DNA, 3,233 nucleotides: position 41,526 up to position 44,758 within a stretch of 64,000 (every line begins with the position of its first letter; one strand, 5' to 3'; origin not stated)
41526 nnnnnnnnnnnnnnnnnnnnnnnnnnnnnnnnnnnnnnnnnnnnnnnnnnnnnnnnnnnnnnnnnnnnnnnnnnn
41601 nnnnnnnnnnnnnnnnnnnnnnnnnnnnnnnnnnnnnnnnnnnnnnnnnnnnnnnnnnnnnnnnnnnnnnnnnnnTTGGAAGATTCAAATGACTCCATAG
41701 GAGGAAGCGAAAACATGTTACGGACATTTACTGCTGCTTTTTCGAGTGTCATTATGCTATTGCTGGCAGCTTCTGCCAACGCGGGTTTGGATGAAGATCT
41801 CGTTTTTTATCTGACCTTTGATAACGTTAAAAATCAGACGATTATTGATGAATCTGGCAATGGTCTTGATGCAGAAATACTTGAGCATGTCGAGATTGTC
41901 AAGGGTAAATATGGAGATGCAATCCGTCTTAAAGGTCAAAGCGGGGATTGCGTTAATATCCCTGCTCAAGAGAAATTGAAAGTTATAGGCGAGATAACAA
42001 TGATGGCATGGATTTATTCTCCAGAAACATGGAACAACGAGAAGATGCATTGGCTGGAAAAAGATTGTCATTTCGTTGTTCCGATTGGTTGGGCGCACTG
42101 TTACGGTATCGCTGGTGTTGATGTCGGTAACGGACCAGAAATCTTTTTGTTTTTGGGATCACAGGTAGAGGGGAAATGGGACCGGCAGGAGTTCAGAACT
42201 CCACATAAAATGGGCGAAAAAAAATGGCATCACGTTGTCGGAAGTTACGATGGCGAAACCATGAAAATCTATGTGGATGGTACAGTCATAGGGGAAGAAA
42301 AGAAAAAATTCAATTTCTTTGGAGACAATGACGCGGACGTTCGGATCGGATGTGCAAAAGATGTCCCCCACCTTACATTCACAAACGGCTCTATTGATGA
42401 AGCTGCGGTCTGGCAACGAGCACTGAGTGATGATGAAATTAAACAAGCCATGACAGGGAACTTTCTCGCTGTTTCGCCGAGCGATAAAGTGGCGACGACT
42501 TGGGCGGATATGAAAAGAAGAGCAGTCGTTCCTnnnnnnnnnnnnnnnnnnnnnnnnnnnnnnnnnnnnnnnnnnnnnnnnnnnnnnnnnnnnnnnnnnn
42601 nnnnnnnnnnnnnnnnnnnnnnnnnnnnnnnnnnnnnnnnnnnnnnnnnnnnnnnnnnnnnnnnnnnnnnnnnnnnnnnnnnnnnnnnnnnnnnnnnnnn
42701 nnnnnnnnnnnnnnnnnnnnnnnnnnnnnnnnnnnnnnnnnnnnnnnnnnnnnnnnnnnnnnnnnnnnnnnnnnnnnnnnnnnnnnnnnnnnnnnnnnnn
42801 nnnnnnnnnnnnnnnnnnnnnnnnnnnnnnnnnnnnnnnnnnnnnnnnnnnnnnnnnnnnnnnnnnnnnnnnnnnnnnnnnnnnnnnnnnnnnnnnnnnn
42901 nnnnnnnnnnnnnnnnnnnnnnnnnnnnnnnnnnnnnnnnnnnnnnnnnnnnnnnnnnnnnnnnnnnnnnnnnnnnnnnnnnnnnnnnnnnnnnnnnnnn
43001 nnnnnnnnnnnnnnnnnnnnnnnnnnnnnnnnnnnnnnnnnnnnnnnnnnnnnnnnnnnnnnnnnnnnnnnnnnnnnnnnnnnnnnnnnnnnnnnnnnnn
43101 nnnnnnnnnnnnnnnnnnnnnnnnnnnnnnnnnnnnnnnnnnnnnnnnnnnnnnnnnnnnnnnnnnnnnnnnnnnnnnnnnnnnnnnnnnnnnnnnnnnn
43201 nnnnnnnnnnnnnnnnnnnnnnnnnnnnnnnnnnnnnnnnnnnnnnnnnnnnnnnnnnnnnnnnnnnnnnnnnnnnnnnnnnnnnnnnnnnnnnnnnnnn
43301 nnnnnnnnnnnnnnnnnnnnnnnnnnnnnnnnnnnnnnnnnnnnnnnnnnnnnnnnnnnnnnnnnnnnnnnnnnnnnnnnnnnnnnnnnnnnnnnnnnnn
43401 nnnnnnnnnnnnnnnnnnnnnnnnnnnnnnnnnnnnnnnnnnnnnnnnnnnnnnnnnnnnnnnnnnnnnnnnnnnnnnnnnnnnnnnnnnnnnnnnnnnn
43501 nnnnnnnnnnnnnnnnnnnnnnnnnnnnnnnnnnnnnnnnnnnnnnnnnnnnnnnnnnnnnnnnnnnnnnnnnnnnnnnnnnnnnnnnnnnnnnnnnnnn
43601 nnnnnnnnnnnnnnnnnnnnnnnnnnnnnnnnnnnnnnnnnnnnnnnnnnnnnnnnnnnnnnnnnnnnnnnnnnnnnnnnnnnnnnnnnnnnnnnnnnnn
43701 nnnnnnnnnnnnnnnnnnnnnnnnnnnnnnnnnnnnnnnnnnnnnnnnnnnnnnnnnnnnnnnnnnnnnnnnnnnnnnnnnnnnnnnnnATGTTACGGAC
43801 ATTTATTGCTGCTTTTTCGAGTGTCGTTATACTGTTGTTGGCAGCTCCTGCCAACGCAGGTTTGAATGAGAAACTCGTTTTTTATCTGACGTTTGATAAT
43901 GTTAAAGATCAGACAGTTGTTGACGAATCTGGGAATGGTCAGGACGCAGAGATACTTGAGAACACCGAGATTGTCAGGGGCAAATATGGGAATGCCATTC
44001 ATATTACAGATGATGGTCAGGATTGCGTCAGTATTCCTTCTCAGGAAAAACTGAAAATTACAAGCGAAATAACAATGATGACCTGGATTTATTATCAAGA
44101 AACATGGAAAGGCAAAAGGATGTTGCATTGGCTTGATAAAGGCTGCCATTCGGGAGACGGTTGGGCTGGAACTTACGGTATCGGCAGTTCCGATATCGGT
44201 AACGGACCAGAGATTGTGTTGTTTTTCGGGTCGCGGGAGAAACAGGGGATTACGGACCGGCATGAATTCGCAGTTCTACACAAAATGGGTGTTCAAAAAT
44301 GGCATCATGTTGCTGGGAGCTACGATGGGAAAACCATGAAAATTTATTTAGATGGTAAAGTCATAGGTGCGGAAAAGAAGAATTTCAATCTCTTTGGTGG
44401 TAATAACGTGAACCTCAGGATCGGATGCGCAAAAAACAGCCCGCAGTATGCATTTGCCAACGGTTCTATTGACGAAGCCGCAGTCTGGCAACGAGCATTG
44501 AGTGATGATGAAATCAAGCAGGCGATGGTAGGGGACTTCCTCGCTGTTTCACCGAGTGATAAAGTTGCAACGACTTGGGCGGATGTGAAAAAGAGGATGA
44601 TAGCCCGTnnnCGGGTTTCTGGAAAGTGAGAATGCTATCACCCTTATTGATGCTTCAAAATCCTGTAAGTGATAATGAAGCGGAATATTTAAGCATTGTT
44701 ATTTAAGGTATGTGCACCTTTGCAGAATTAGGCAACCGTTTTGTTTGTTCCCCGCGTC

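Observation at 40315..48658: Four near-identical ECF-type promoter motifs (plus one diverged) define a local regulon that includes the sigma factor's own operon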

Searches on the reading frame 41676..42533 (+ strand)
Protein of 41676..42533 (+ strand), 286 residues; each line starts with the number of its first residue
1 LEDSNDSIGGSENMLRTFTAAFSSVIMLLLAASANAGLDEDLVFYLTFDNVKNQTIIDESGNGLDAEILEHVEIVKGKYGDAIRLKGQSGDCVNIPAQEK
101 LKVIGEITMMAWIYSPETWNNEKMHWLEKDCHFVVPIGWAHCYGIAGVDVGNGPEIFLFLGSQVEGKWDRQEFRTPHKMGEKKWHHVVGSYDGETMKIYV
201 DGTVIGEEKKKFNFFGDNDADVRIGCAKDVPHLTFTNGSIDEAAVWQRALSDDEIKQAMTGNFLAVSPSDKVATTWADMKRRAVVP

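Call 12: search_protein_families(library=pfam, proteins=[window:41676-42533:+], max_evalue=0.01)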
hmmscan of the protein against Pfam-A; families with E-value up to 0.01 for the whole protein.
window:41676-42533:+ (286 aa): 2 families
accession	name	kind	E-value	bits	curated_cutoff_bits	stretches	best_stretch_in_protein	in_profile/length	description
PF13385.13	Laminin_G_3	-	2.2e-20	73.8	27.6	1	90-256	4-151/151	Concanavalin A-like lectin/glucanases superfamily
PF02973.23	Sialidase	-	0.0064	16.4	26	1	193-257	116-183/189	Sialidase, N-terminal domain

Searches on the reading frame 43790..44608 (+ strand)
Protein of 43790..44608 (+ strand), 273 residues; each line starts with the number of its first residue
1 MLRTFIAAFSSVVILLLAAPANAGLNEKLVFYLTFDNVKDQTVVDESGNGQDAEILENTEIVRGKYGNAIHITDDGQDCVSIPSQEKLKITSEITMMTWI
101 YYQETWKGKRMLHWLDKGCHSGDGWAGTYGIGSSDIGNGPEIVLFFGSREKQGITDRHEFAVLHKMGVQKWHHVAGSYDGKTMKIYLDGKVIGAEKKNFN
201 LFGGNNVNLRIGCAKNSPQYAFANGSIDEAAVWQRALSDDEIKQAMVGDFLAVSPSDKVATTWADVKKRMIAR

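Call 12: search_protein_families(library=pfam, proteins=[window:43790-44608:+], max_evalue=0.01)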
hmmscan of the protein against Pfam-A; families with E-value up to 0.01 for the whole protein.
window:43790-44608:+ (273 aa): 2 families
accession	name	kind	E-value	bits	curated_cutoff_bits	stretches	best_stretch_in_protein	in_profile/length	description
PF13385.13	Laminin_G_3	-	1.6e-21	77.5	27.6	1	74-243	1-151/151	Concanavalin A-like lectin/glucanases superfamily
PF02973.23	Sialidase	-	0.0029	17.6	26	1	180-244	116-183/189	Sialidase, N-terminal domain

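Call 61: find_homologous_proteins(query=window:43790-44608:+)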
Query window:43790-44608:+ (273 aa): 214 proteins with E <= 0.001 among 785 candidates; the best 120 are listed.
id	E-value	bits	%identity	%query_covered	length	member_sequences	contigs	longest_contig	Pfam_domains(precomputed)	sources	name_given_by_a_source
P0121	2.5e-183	625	100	100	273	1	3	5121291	PF13385.14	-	-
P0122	5.0e-153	526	85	98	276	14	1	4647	PF13385.14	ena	-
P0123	5.8e-153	526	83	100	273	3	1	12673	PF13385.14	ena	-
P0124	1.7e-152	524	83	99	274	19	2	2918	PF13385.14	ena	-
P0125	2.0e-152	524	83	99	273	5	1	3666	PF13385.14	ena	-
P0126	3.8e-152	523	83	100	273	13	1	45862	PF13385.14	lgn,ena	-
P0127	3.1e-143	494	78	100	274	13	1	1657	PF13385.14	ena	-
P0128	4.4e-137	474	75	99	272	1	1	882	PF13385.14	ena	-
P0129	6.7e-137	473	76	99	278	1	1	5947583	PF13385.14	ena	-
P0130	4.8e-136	470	75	100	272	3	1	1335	PF13385.14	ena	-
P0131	7.8e-134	463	74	99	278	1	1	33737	PF13385.14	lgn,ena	-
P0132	4.6e-126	438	71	100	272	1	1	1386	PF13385.14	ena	-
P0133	7.4e-124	430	67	100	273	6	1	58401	PF13385.14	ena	-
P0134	6.5e-122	424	71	98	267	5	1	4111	PF13385.14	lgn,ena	-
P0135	4.8e-121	421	68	99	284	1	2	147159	PF13385.14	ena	-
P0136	6.3e-121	421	69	100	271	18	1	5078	PF13385.14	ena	-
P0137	7.6e-121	420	70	100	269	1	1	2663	PF13385.14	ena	-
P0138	1.8e-120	419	71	100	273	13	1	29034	PF13385.14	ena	-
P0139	2.1e-120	419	68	99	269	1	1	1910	PF13385.14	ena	-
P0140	2.5e-120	419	69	99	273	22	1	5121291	PF13385.14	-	-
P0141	1.1e-119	417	68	100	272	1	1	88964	PF13385.14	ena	-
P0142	2.3e-119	416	67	100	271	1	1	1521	PF13385.14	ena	-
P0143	4.1e-119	415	70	99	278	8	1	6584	PF13385.14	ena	-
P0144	9.5e-119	414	70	99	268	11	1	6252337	PF13385.14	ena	-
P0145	1.1e-117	410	70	100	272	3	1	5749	PF13385.14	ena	-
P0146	1.8e-117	409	67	100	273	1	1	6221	PF13385.14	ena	-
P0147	2.2e-117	409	71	99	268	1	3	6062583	PF13385.14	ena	-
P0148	2.8e-117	409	68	100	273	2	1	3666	PF13385.14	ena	-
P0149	1.1e-116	407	68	99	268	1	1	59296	PF13385.14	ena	-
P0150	1.5e-116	406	68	99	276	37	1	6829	PF13385.14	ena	-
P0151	1.8e-116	406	69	99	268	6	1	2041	PF13385.14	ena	-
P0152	2.3e-116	406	68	100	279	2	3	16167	PF13385.14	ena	-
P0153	3.7e-116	405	66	100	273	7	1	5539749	PF13385.14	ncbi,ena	-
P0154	4.2e-116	405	66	100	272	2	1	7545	PF13385.14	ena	-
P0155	1.5e-115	403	68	99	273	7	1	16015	PF13385.14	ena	-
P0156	1.7e-115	403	68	99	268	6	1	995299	PF13385.14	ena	-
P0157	3.4e-115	402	68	100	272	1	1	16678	PF13385.14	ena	-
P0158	3.4e-115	402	68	98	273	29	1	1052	PF13385.14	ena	-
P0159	3.9e-115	402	70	100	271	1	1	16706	PF13385.14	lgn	-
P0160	4.9e-115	401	67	99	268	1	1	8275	PF13385.14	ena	-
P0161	5.1e-115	401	66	98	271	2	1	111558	PF13385.14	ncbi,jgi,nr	ncbi:hypothetical protein C6496_07040 [Candidatus Poribacteria bacterium]|nr:MAG: hypothetical prote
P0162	1.2e-114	400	68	95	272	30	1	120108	PF13385.14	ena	-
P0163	3.1e-114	399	67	99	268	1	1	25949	PF13385.14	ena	-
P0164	3.3e-114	399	67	100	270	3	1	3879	PF13385.14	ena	-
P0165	5.3e-114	398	66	100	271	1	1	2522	PF13385.14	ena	-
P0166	5.7e-114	398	67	99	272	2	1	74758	PF13385.14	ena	-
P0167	5.7e-114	398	64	99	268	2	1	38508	PF13385.14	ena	-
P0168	7.5e-114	397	68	100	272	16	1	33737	PF13385.14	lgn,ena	-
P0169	1.0e-113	397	67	99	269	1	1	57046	PF13385.14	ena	-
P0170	1.5e-113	397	68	96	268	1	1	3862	PF13385.14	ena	-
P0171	1.7e-113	396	68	99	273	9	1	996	PF13385.14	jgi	jgi:hypothetical protein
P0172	1.8e-113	396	68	99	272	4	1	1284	PF13385.14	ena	-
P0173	2.2e-113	396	66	99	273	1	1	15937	PF13385.14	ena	-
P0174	3.4e-113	395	67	99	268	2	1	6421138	PF13385.14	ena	-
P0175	4.3e-113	395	66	100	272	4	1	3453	PF13385.14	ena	-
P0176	5.9e-113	395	66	98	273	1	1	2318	PF13385.14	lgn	-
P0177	6.0e-113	395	68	100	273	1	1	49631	PF13385.14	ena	-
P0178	9.0e-113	394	67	99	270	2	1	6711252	PF13385.14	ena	-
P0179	1.6e-112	393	66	99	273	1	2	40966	PF13385.14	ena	-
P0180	1.9e-112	393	68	100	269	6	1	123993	PF13385.14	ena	-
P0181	2.4e-112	393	67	96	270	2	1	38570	PF13385.14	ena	-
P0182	2.9e-112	392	67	98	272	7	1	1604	PF13385.14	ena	-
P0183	7.8e-112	391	67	99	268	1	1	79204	PF13385.14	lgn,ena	-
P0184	8.7e-112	391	64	99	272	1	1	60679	PF13385.14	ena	-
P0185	9.1e-112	391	67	98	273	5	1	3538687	PF13385.14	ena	-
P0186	1.9e-111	390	67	100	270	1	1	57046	PF13385.14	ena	-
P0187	3.4e-111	389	67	99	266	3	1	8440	PF13385.14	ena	-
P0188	4.2e-111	388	65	99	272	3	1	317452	PF13385.14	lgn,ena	-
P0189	4.9e-111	388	66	98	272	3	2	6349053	PF13385.14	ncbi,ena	-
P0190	1.6e-110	387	66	100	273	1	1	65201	PF13385.14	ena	-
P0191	1.7e-110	386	66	99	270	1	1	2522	PF13385.14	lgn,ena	-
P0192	6.8e-110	385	65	98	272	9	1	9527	PF13385.14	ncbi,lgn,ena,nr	ncbi:MAG: LamG domain-containing protein [Candidatus Poribacteria bacterium]|nr:LamG domain-containi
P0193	8.4e-110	384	64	99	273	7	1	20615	PF13385.14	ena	-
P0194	1.4e-109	383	64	99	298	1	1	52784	PF13385.14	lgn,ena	-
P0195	3.1e-109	382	64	100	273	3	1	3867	PF13385.14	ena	-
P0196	4.5e-109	382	66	100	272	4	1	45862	PF13385.14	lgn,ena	-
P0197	5.3e-109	382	67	96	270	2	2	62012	PF13385.14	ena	-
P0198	1.0e-107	377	64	99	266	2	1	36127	PF13385.14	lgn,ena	-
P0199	2.1e-107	376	63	99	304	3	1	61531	PF13385.14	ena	-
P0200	2.8e-107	376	65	100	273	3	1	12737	PF13385.14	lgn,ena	-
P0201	4.5e-107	375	65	96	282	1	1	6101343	PF13385.14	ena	-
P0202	5.1e-107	375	64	99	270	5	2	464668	PF13385.14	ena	-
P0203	8.9e-107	374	64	96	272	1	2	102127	PF13385.14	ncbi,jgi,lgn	-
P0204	2.0e-106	373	70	94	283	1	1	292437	PF13385.14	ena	-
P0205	1.6e-105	370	64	95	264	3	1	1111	PF13385.14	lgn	-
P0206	3.1e-103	363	63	96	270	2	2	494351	PF13385.14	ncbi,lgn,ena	-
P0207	4.1e-102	359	61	100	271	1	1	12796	PF13385.14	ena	-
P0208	9.7e-89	315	57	100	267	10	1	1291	PF13385.14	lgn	-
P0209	1.4e-80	288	68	70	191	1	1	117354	PF13385.14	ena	-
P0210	3.7e-79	284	50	99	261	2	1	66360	PF13385.14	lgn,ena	-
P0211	2.9e-77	277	50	98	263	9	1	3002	PF13385.14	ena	-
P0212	3.9e-77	277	63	74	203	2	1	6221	PF13385.14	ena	-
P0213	2.2e-75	271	49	100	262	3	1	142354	PF13385.14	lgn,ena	-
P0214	3.8e-74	267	49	100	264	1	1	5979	PF13385.14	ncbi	-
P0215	2.9e-73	264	49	100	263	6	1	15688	PF13385.14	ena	-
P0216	3.7e-73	264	48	95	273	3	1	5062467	PF13385.14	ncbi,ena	-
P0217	3.2e-71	258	45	99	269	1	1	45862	PF13385.14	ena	-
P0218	2.2e-70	255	47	96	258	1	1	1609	PF13385.14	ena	-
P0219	9.1e-70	253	47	94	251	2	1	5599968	PF13385.14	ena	-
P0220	3.5e-69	251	47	99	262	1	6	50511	PF13385.14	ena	-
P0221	2.0e-68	249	46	99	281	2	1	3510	PF13385.14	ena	-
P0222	2.0e-68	249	46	94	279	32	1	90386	PF13385.14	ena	-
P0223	2.1e-68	248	46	99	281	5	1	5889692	PF13385.14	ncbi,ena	-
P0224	2.2e-68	248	44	98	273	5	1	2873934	PF13385.14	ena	-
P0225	2.5e-68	248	46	99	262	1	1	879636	PF13385.14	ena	-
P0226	3.6e-68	248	44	99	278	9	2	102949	PF13385.14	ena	-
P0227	1.0e-67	246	46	96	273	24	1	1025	PF13385.14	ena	-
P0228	1.5e-67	246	46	99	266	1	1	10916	PF13385.14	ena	-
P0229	2.0e-67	245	44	98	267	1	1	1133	PF13385.14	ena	-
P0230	2.5e-67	245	46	99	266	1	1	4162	PF13385.14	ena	-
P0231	2.6e-67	245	49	92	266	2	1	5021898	PF13385.14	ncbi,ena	-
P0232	3.2e-67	245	45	95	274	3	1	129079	PF13385.14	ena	-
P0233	3.7e-67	244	48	95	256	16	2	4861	PF13385.14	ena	-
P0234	3.7e-67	244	44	99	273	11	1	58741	PF13385.14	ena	-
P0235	6.2e-67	244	47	88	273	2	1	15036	PF13385.14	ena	-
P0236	7.3e-67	243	48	96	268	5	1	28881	PF13385.14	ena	-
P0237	8.6e-67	243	48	96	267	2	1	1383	PF13385.14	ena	-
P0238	9.8e-67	243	47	88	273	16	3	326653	PF13385.14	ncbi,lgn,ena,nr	ncbi:MAG: LamG domain-containing protein [Candidatus Poribacteria bacterium]|nr:LamG domain-containi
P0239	1.2e-66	243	44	99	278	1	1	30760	PF13385.14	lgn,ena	-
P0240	1.3e-66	243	45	99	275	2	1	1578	PF13385.14,PF02973.23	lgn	-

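Call 62: find_encoding_contigs(protein=P0171, flank=2000, max_places=10)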
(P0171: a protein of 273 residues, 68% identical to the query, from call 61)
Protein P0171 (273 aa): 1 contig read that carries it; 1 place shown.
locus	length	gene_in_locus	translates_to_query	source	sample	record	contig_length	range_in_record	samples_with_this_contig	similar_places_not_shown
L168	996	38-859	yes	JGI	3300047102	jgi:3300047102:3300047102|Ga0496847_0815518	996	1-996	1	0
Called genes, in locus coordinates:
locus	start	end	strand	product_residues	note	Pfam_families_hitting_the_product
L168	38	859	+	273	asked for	PF13385:Laminin_G_3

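Call 63: find_encoding_contigs(protein=P0158, flank=2000, max_places=10)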
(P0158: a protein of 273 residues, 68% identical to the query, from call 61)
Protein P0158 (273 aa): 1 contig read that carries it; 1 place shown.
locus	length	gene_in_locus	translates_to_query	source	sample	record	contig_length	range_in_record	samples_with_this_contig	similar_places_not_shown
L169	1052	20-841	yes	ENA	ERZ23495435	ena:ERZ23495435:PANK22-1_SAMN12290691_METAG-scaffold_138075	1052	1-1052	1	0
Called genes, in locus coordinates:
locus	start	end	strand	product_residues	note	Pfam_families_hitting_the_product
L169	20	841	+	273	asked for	PF13385:Laminin_G_3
